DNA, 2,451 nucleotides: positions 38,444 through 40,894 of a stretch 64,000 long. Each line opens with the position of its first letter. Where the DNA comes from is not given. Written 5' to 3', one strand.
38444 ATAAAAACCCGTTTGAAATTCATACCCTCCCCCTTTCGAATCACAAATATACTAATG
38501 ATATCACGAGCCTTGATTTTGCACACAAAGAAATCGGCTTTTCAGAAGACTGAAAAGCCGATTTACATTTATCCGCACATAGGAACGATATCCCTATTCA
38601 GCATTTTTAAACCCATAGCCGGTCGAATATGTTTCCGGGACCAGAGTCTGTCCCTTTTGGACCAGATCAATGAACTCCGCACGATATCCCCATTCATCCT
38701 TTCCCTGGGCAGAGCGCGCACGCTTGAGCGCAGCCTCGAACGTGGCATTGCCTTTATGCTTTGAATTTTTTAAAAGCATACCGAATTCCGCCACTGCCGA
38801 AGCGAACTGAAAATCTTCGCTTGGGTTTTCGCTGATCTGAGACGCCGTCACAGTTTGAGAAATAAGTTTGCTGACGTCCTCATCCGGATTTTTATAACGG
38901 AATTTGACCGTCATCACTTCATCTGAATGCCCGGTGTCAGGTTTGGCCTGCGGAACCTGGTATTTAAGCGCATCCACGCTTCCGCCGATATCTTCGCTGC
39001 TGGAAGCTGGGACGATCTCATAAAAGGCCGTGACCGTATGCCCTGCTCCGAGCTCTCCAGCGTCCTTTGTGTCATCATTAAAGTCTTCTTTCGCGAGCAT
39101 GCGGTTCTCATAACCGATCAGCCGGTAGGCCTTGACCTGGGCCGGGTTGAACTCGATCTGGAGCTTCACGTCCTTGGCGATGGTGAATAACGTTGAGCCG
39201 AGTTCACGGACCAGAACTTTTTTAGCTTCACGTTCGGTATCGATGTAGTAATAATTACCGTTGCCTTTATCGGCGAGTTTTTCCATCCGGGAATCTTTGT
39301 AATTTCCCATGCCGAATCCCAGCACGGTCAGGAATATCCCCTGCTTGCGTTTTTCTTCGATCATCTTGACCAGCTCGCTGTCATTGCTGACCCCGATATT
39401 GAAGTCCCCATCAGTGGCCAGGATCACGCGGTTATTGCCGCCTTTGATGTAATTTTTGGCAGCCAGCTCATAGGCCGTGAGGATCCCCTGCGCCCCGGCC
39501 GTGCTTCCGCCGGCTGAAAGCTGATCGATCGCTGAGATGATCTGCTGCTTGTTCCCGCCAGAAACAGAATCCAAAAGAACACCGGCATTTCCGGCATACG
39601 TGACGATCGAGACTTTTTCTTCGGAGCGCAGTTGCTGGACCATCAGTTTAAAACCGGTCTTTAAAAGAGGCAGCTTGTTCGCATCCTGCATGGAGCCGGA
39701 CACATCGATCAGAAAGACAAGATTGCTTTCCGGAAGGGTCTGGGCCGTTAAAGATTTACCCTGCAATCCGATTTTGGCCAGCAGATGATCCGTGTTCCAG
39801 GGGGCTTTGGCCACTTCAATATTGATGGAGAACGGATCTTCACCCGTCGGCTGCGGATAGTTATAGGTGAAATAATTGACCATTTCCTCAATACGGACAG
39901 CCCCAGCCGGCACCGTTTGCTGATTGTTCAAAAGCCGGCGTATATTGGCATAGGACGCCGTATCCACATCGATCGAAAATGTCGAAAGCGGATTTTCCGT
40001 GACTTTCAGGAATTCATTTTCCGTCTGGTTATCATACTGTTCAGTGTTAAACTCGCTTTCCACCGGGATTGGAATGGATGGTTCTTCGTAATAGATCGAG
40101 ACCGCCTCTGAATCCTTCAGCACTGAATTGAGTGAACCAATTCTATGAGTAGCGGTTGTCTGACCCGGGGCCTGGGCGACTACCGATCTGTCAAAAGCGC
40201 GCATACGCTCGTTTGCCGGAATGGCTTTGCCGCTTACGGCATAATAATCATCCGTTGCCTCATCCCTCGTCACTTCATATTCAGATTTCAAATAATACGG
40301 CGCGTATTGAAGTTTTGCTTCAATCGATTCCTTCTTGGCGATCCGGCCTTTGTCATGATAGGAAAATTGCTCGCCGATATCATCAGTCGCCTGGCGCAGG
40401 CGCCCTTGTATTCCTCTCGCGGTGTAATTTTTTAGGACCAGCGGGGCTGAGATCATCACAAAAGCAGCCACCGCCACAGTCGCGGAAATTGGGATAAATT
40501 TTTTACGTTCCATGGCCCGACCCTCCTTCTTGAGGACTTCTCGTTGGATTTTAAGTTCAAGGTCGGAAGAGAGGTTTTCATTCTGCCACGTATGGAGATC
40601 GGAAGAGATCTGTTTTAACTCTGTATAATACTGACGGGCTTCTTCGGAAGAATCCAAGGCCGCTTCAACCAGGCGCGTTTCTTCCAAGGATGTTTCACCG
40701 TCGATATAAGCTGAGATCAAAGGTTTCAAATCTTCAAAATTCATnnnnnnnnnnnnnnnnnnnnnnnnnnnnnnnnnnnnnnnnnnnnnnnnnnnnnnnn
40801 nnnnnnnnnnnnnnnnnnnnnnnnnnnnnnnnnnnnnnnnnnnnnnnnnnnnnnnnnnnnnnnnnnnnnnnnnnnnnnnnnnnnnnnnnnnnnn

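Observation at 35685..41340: ECF sigma, anti-sigma fused to a VWA domain, a secreted beta-rich protein and a class II photolyase in one co-directional block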

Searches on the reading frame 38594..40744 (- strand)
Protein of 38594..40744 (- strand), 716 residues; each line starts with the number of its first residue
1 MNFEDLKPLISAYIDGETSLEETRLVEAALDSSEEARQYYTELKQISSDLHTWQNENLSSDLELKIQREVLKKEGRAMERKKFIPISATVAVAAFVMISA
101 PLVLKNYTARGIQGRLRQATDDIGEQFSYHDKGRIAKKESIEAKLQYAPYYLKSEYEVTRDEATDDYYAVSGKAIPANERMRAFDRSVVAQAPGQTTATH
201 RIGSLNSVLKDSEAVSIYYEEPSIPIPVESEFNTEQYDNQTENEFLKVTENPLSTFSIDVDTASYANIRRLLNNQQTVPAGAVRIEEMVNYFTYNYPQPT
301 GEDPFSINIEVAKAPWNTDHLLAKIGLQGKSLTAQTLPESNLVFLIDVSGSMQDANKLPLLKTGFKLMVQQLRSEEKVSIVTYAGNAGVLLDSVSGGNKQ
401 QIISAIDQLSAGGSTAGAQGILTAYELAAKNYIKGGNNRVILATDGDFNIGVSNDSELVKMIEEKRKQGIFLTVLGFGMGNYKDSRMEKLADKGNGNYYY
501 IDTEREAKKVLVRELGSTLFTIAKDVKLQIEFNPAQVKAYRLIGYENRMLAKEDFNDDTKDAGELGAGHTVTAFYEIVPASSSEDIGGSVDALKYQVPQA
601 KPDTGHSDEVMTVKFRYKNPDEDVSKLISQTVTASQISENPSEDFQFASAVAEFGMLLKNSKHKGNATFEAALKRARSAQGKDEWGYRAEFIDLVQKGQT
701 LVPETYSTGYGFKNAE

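Call 3: search_protein_families(library=pfam, proteins=[window:38594-40744:-], max_evalue=0.01)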
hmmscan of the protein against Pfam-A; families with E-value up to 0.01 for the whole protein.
window:38594-40744:- (716 aa): 6 families
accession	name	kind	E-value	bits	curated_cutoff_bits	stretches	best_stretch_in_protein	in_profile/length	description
PF12034.13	YfbK_C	-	1.2e-74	250.9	25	1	517-700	1-183/184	Uncharacterized protein YfbK, C-terminal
PF12450.13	vWF_A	-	1e-40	138.1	25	1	232-323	2-93/94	von Willebrand factor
PF00092.34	VWA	-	1.5e-18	68.1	23.8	1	341-508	1-169/174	von Willebrand factor type A domain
PF13519.12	VWA_2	-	2.3e-15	57.5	27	1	342-446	1-106/107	von Willebrand factor type A domain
PF13768.12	VWA_3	-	4.2e-11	43.6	27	1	341-499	2-154/155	von Willebrand factor type A domain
PF13490.11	zf-HC2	-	3e-05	24.4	22.2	1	5-34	3-32/35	Putative zinc-finger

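Call 4: search_protein_families(library=ncbifam, proteins=[window:38594-40744:-], max_evalue=0.01)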
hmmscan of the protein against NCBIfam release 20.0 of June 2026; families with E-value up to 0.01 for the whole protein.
window:38594-40744:- (716 aa): 8 families
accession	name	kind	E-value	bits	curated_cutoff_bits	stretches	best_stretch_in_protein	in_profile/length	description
TIGR03788.1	marine_srt_targ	equivalog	1.6e-11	43.4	551.65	1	333-513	266-440/629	marine proteobacterial sortase target protein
TIGR02442.1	Cob-chelat-sub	hypoth_equivalog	1.3e-10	40.4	779.45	1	340-502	473-641/641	putative cobaltochelatase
TIGR02031.1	BchD-ChlD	equivalog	7.9e-08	31.4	499.55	1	342-501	426-599/608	magnesium chelatase ATPase subunit D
NF010238.0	PRK13685.1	subfamily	1.5e-07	30.9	432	1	342-478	99-245/335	hypothetical protein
TIGR00868.1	hCaCC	subfamily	4.6e-07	28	900.85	1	344-509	309-468/863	calcium-activated chloride channel protein 1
NF009943.0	PRK13406.1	equivalog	6.5e-06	24.9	571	1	339-454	401-515/585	magnesium chelatase subunit D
NF052375.1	antisigma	equivalog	0.00076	19.5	100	1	10-103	2-104/217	anti-sigma factor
NF010501.0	PRK13920.1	subfamily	0.0075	15.9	225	0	4-95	2-87/213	putative anti-sigmaE protein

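Call 9: find_encoding_contigs(protein=window:38594-40744:-, flank=10000, max_places=6)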
Protein window:38594-40744:- (716 aa): 1 contig read that carries it; 1 place shown.
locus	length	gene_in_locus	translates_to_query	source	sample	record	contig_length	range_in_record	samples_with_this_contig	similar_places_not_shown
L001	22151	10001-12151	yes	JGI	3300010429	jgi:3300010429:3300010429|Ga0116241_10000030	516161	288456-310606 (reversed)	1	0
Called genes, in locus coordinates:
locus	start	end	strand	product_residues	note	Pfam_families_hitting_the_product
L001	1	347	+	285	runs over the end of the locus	PF04060:FeS, PF12838:Fer4_7 (weak), PF14697:Fer4_21 (weak), PF00037:Fer4 (weak), PF12797:Fer4_2 (weak), PF14697:Fer4_21 (weak), PF12838:Fer4_7, PF13187:Fer4_9, +8 more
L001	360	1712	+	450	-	PF13375:RnfC_N, PF01512:Complex1_51K, PF10531:SLBB, PF11973:NQRA_SLBB (weak)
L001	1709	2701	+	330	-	PF03116:NQR2_RnfD_RnfE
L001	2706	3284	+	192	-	PF04205:FMN_bind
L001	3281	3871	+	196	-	PF02508:Rnf-Nqr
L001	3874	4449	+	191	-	PF02508:Rnf-Nqr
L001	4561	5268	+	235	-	PF07661:MORN_2 (faint)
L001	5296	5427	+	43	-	-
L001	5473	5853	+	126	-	PF07963:N_methyl (weak)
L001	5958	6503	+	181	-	PF07963:N_methyl (weak)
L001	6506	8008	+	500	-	-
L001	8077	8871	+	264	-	PF03372:Exo_endo_phos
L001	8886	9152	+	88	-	-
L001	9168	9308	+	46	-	-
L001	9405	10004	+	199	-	PF04542:Sigma70_r2, PF08281:Sigma70_r4_2, PF04545:Sigma70_r4 (weak)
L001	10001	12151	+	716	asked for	PF12450:vWF_A, PF00092:VWA, PF13519:VWA_2, PF13768:VWA_3, PF12034:YfbK_C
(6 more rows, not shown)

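Call 11: find_homologous_proteins(query=window:38594-40744:-, max_evalue=1e-10)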
Query window:38594-40744:- (716 aa): 8000 proteins with E <= 1e-10 among 8000 candidates; the best 120 are listed.
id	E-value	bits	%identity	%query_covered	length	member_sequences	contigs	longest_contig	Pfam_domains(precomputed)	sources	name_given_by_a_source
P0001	0.0e+0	1439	90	100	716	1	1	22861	PF12450.14,PF13768.13,PF12034.14,PF00092.35,PF13519.13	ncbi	-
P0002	0.0e+0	1284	82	100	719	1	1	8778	PF12450.14,PF13768.13,PF12034.14,PF00092.35,PF13519.13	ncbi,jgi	-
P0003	0.0e+0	1185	75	100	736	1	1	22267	PF12450.14,PF13768.13,PF12034.14,PF00092.35,PF13519.13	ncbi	-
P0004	0.0e+0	1180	100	75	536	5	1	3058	PF12450.14,PF13768.13,PF12034.14,PF00092.35,PF13519.13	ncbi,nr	ncbi:MAG TPA: VWA domain-containing protein [Candidatus Omnitrophota bacterium]|nr:VWA domain-contai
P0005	2.1e-272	924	60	100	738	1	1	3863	PF12450.14,PF13768.13,PF12034.14,PF00092.35,PF13519.13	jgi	-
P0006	1.0e-271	921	61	100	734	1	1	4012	PF12450.14,PF13768.13,PF12034.14,PF00092.35,PF13519.13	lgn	-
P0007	1.7e-270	917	59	100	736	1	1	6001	PF12450.14,PF13768.13,PF12034.14,PF00092.35,PF13519.13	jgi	-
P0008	3.7e-270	916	56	72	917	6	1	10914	PF12450.14,PF13768.13,PF12034.14,PF00092.35,PF13519.13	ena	-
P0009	2.2e-262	891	61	100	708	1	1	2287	PF12450.14,PF13768.13,PF12034.14,PF00092.35,PF13519.13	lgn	-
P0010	1.1e-260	885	60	100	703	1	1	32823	PF12450.14,PF13768.13,PF12034.14,PF00092.35,PF13519.13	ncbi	-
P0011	2.3e-243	828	76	69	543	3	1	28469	PF12450.14,PF13768.13,PF12034.14,PF00092.35,PF13519.13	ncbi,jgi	jgi:Ca-activated chloride channel family protein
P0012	6.8e-236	803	56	97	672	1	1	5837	PF12450.14,PF13768.13,PF13490.12,PF12034.14,PF00092.35,PF13519.13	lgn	-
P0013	9.0e-236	803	57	67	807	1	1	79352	PF12450.14,PF13768.13,PF12034.14,PF00092.35,PF13519.13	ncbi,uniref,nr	ncbi:von Willebrand factor type A domain-containing protein [Okeania sp.]|uniref:vWA domain-containi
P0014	9.7e-236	803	56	97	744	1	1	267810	PF12450.14,PF13768.13,PF13490.12,PF12034.14,PF00092.35,PF13519.13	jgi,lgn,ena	-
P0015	2.7e-235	801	55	99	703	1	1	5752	PF12450.14,PF13768.13,PF13490.12,PF12034.14,PF00092.35,PF13519.13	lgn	-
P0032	9.6e-227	773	55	97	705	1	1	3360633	PF12450.14,PF13768.13,PF12034.14,PF00092.35,PF13519.13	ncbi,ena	-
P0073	1.9e-215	736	48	99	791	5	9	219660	PF12450.14,PF13768.13,PF13490.12,PF12034.14,PF00092.35,PF13519.13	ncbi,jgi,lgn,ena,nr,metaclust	ncbi:MAG TPA: hypothetical protein DDX37_00120 [Candidatus Omnitrophica bacterium]|nr:hypothetical p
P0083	3.8e-213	728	53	97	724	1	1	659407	PF12450.14,PF13768.13,PF13490.12,PF12034.14,PF00092.35,PF13519.13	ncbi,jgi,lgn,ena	ncbi:MAG: von Willebrand factor type A domain-containing protein [Candidatus Omnitrophota bacterium]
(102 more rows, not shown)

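Call 13: find_related_loci(query=A1, collection=genome_contigs, flank=10000)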
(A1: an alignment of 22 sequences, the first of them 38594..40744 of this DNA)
Query A1 (716 aa) in genome_contigs; peptide patterns used: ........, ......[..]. (x = any residue, [..] = any of these).
600 stretches matched a pattern (row limit reached: there are more); 598 encode a relative of the query (tblastn E <= 1e-3); the best 80 are kept; 80 distinct loci.
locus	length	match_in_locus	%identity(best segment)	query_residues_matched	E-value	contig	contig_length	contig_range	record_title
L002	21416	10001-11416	61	232-702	0e+0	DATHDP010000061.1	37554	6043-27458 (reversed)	MAG TPA_asm: Chitinophagaceae bacterium isolate SMAG_U12397 k141_5615, whole genome shotgun sequence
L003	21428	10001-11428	62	231-704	0e+0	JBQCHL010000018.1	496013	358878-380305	MAG: Chitinophagaceae bacterium isolate bin718 k141_24620, whole genome shotgun sequence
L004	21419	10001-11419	64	231-701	0e+0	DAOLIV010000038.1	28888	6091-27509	MAG TPA_asm: Chitinophagaceae bacterium isolate AMR_MDS_0293 NODE_146_length_28888_cov_8.233968, whole genome shotgun se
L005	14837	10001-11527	60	208-710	0e+0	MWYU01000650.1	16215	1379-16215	MAG: Chitinophagales bacterium 62-2 NODE_73_length_16215_cov_10.3603_ID_29828, whole genome shotgun sequence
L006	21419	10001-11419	60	229-701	0e+0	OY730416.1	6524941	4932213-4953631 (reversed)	MAG: uncultured Ferruginibacter sp. isolate 52100660-89e0-41f3-aa4d-b5ad2bee9e90 genome assembly, chromosome: 1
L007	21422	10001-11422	60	232-702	0e+0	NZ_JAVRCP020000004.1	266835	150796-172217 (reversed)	MAG: Nostoc sp. DedVER02 Nostoc_sp_DedVER02_4, whole genome shotgun sequence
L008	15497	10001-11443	61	220-701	0e+0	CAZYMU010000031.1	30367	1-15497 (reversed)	MAG TPA_asm: uncultured Eubacteriales bacterium isolate binchicken_co262_58 genome assembly, contig: NODE_1356_length_30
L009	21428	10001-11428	63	227-701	0e+0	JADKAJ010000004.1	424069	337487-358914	MAG: Chitinophagaceae bacterium isolate Mari_18-Q3-R65-66_BAT3C.296 tig00002206-10-4239200, whole genome shotgun sequenc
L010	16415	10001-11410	61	226-696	0e+0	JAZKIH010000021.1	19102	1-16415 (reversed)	MAG: Bacteroidota bacterium isolate ADI_DC_SW_02_SPN_11032020-bin020 DCSW02SPN_B020_0_000000000021, whole genome shotgun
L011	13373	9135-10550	62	231-702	0e+0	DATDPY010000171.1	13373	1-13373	MAG TPA_asm: Cyclobacteriaceae bacterium isolate SMAG_U7933 k141_2958576, whole genome shotgun sequence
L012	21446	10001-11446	58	229-707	0e+0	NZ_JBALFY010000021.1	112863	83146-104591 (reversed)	MAG: Nostoc sp. isolate S62 bin 9 NODE_20_length_112863_cov_31.526390, whole genome shotgun sequence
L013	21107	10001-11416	61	221-701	0e+0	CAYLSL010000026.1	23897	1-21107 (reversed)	MAG TPA_asm: uncultured Veillonellaceae bacterium isolate binchicken_co41_385 genome assembly, contig: NODE_1045_length_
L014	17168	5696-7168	61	208-706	0e+0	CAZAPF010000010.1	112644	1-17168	MAG TPA_asm: uncultured Verrucomicrobiota bacterium isolate binchicken_co141_199 genome assembly, contig: NODE_502_lengt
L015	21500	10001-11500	57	214-701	0e+0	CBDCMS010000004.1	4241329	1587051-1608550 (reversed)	MAG: Acidobacteriota bacterium isolate d2208f9c-dc62-4c60-9894-974f31c88c53 genome assembly, contig: contig_4, whole gen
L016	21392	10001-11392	61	232-695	0e+0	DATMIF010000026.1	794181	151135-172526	MAG TPA_asm: Flavisolibacter sp. isolate SMAG_U13535 k141_197432, whole genome shotgun sequence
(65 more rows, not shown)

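Call 15: find_encoding_contigs(protein=P0001, flank=8000, max_places=2)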
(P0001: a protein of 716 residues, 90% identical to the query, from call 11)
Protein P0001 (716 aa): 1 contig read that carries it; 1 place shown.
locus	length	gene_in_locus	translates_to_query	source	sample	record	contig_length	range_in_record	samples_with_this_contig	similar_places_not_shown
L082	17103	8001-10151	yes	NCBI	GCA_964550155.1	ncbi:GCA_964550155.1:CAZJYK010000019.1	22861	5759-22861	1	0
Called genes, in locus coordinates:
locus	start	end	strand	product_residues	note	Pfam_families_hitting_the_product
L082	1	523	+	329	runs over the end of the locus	PF03116:NQR2_RnfD_RnfE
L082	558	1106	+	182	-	PF04205:FMN_bind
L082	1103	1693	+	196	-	PF02508:Rnf-Nqr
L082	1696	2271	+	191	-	PF02508:Rnf-Nqr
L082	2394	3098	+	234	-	-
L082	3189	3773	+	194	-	-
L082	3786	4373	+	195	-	-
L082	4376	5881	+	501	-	-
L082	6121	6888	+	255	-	PF03372:Exo_endo_phos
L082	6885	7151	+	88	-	-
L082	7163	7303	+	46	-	-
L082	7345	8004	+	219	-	PF04542:Sigma70_r2, PF08281:Sigma70_r4_2, PF04545:Sigma70_r4 (weak)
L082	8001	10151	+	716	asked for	PF12450:vWF_A, PF00092:VWA, PF13519:VWA_2, PF13768:VWA_3, PF12034:YfbK_C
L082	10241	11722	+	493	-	PF13598:DUF4139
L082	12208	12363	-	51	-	-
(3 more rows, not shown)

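Call 16: find_encoding_contigs(protein=P0003, flank=8000, max_places=2)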
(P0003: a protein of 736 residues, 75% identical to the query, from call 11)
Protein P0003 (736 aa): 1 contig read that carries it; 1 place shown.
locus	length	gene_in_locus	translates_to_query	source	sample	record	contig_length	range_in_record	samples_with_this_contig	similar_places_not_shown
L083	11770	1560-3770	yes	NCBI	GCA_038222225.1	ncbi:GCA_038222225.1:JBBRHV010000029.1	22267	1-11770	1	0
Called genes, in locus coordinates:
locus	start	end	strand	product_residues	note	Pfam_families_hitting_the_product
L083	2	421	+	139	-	?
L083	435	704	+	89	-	-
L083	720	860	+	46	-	-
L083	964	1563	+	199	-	PF04542:Sigma70_r2, PF08281:Sigma70_r4_2, PF04545:Sigma70_r4 (weak)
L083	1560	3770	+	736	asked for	PF12450:vWF_A, PF00092:VWA, PF13519:VWA_2, PF13768:VWA_3, PF12034:YfbK_C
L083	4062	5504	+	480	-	PF13598:DUF4139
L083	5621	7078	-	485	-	PF02310:B12-binding, PF04055:Radical_SAM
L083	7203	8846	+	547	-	PF00672:HAMP, PF00512:HisKA, PF02518:HATPase_c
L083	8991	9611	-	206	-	PF13489:Methyltransf_23, PF08241:Methyltransf_11, PF08242:Methyltransf_12 (faint), PF13847:Methyltransf_31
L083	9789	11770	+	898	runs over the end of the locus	PF00330:Aconitase, PF00694:Aconitase_C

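Call 17: find_encoding_contigs(protein=P0010, flank=8000, max_places=2)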
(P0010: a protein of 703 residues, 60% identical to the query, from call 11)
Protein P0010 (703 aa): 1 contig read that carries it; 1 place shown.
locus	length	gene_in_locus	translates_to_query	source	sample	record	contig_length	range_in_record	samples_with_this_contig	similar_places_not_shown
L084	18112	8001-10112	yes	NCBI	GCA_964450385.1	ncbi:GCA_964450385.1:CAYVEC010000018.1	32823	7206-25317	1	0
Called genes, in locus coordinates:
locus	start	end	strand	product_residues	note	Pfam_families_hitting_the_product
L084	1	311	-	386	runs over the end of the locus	PF07228:SpoIIE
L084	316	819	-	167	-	PF13188:PAS_8 (weak), PF13426:PAS_9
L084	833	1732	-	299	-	PF06971:Put_DNA-bind_N, PF01257:2Fe-2S_thioredx (faint), PF02629:CoA_binding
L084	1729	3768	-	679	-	PF00111:Fer2 (weak), PF13510:Fer2_4, PF10588:NADH-G_4Fe-4S_3, PF22117:Fer4_Nqo3, PF12838:Fer4_7, PF02906:Fe_hyd_lg_C, PF02256:Fe_hyd_SSU, PF01257:2Fe-2S_thioredx, +4 more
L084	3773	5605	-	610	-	PF01512:Complex1_51K, PF10589:NADH_4Fe-4S, PF12837:Fer4_6 (weak), PF12838:Fer4_7 (weak), PF13187:Fer4_9 (weak), PF13237:Fer4_10, PF14697:Fer4_21 (weak), PF00037:Fer4, +2 more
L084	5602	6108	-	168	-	PF01257:2Fe-2S_thioredx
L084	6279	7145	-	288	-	PF01145:Band_7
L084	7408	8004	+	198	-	PF04542:Sigma70_r2, PF08281:Sigma70_r4_2, PF04545:Sigma70_r4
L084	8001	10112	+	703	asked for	PF12450:vWF_A, PF00092:VWA, PF13519:VWA_2, PF13768:VWA_3, PF12034:YfbK_C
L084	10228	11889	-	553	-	PF05359:DUF748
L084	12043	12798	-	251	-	PF04338:DUF481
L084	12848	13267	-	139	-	-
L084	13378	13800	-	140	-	PF01741:MscL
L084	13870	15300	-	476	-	PF08323:Glyco_transf_5, PF13439:Glyco_transf_4, PF20706:GT4-conflict, PF13579:Glyco_trans_4_4, PF00534:Glycos_transf_1, PF13692:Glyco_trans_1_4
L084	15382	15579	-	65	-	-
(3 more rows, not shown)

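Call 19: find_encoding_contigs(protein=P0014, flank=6000, max_places=2)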
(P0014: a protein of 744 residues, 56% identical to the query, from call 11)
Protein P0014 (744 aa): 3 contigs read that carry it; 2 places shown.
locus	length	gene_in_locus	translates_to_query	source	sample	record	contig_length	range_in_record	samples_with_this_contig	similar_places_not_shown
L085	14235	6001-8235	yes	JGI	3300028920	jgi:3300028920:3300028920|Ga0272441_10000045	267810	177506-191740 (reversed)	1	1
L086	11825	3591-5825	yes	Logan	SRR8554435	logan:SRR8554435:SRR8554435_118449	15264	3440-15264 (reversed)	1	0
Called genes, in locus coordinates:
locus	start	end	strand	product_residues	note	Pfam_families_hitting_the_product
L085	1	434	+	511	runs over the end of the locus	PF27228:MTBMA_p00010_2nd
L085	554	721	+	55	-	PF12728:HTH_17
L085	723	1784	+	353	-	PF00589:Phage_integrase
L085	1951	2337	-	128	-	-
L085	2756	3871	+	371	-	-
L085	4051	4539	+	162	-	PF00571:CBS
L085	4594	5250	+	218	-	PF06790:UPF0259, PF25231:DUF7847 (weak), PF06161:DUF975 (weak)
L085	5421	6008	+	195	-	PF04542:Sigma70_r2, PF08281:Sigma70_r4_2, PF04545:Sigma70_r4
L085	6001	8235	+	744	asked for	PF13490:zf-HC2, PF12450:vWF_A, PF00092:VWA, PF13519:VWA_2, PF13768:VWA_3, PF12034:YfbK_C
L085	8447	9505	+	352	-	-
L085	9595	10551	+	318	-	PF08279:HTH_11, PF03099:BPL_LplA_LipB, PF16917:BPL_LplA_LipB_2 (weak), PF02237:BPL_C (weak)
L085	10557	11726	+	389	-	PF00155:Aminotran_1_2, PF00266:Aminotran_5 (weak), PF01053:Cys_Met_Meta_PP, PF01212:Beta_elim_lyase (weak), PF01276:OKR_DC_1 (faint)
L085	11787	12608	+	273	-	PF00561:Abhydrolase_1, PF12146:Hydrolase_4, PF12697:Abhydrolase_6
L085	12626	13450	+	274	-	PF01209:Ubie_methyltran, PF13489:Methyltransf_23, PF13649:Methyltransf_25, PF13847:Methyltransf_31, PF08241:Methyltransf_11, PF08242:Methyltransf_12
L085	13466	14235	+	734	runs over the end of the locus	PF01656:CbiA, PF13500:AAA_26, PF00202:Aminotran_3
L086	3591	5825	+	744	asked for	PF13490:zf-HC2, PF12450:vWF_A, PF00092:VWA, PF13519:VWA_2, PF13768:VWA_3, PF12034:YfbK_C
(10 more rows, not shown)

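Call 20: find_encoding_contigs(protein=P0032, flank=6000, max_places=2)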
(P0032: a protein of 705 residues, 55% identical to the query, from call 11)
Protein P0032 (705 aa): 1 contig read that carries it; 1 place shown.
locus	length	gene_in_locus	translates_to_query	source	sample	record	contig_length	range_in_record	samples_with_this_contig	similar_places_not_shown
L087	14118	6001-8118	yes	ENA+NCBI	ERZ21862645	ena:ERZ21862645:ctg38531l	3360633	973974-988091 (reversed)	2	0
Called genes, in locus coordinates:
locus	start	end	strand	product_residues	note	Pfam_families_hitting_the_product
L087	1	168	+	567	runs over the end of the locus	-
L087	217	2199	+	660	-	PF13313:DUF4082 (weak)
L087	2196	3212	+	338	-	-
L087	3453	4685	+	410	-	-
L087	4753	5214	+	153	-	PF07719:TPR_2 (faint)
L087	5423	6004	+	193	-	PF04542:Sigma70_r2, PF04545:Sigma70_r4, PF08281:Sigma70_r4_2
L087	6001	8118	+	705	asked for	PF12450:vWF_A, PF00092:VWA, PF13519:VWA_2, PF13768:VWA_3, PF12034:YfbK_C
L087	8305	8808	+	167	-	PF01797:Y1_Tnp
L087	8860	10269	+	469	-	PF02366:PMT, PF13231:PMT_2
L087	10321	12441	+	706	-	PF16927:HisKA_7TM, PF01590:GAF, PF13185:GAF_2, PF13492:GAF_3, PF00512:HisKA, PF02518:HATPase_c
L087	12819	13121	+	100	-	PF13146:TRL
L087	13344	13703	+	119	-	PF14520:HHH_5 (faint), PF00633:HHH (weak), PF12836:HHH_3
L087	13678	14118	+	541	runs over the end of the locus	PF13567:DUF4131, PF03772:Competence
